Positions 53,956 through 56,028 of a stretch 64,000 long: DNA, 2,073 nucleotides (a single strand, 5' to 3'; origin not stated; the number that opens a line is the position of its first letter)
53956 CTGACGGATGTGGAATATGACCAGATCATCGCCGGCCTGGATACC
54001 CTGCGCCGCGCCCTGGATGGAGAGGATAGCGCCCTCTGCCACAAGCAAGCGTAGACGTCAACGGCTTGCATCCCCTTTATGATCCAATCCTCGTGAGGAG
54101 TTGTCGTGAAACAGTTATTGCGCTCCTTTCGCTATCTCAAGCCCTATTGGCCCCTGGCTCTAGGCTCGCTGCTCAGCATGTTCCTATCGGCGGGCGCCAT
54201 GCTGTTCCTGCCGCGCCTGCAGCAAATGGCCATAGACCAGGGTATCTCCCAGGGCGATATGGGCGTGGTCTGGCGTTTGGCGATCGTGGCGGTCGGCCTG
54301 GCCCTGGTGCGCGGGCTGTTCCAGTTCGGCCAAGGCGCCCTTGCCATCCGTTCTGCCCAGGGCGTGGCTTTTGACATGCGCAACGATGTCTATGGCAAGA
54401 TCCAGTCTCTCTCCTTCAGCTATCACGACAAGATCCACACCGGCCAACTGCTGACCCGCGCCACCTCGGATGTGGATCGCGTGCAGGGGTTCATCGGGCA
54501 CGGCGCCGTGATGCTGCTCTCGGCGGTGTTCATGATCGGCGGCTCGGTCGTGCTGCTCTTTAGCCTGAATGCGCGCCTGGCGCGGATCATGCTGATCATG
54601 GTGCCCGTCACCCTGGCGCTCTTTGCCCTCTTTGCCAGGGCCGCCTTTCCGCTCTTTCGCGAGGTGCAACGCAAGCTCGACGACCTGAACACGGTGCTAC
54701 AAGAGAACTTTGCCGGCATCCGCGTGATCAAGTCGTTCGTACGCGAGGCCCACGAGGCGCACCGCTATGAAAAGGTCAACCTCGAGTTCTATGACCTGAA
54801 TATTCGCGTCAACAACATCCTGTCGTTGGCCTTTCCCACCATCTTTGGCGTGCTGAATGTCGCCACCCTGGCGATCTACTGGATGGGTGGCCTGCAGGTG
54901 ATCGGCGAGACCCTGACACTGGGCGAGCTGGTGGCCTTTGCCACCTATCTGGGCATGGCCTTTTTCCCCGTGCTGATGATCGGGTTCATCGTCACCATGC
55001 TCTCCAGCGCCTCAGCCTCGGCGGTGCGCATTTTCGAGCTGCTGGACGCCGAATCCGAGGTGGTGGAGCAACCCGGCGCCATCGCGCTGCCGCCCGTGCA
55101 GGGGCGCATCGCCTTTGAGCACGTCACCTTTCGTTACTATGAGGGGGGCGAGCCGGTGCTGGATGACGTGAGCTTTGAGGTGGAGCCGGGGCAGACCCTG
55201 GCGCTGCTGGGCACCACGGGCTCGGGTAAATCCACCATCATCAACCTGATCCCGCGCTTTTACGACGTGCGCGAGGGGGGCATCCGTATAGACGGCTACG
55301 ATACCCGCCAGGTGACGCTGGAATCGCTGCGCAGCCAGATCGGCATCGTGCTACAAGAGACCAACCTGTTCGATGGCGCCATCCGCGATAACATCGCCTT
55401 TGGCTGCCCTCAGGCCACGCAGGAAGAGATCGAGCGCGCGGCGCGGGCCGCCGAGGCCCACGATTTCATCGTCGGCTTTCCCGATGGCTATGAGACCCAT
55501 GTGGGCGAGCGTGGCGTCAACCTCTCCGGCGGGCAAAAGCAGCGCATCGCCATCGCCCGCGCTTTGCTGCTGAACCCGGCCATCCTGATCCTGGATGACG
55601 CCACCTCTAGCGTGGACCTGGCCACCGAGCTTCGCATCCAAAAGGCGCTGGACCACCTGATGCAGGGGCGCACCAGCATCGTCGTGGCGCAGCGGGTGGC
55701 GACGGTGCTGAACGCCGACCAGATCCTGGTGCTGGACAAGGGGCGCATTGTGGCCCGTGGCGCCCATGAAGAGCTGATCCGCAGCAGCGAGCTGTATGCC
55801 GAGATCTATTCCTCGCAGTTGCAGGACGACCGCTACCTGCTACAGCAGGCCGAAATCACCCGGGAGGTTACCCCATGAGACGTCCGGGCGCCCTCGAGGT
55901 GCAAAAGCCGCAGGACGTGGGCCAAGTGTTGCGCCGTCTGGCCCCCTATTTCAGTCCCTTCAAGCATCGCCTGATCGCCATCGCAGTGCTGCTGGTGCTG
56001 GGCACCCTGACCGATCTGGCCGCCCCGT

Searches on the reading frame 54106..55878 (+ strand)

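Call 12: search_protein_families(library=pfam, proteins=[window:54106-55878:+])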
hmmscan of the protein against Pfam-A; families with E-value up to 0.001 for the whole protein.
window:54106-55878:+ (590 aa): 3 families
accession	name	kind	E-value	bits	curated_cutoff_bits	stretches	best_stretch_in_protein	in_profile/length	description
PF00664.28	ABC_membrane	-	7.8e-48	164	28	1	22-288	5-273/274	ABC transporter transmembrane region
PF00005.33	ABC_tran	-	1.4e-32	113.6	25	1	352-501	1-137/137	ABC transporter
PF02463.25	SMC_N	-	0.00019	21.4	40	0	393-541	111-209/220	RecF/RecN/SMC N terminal domain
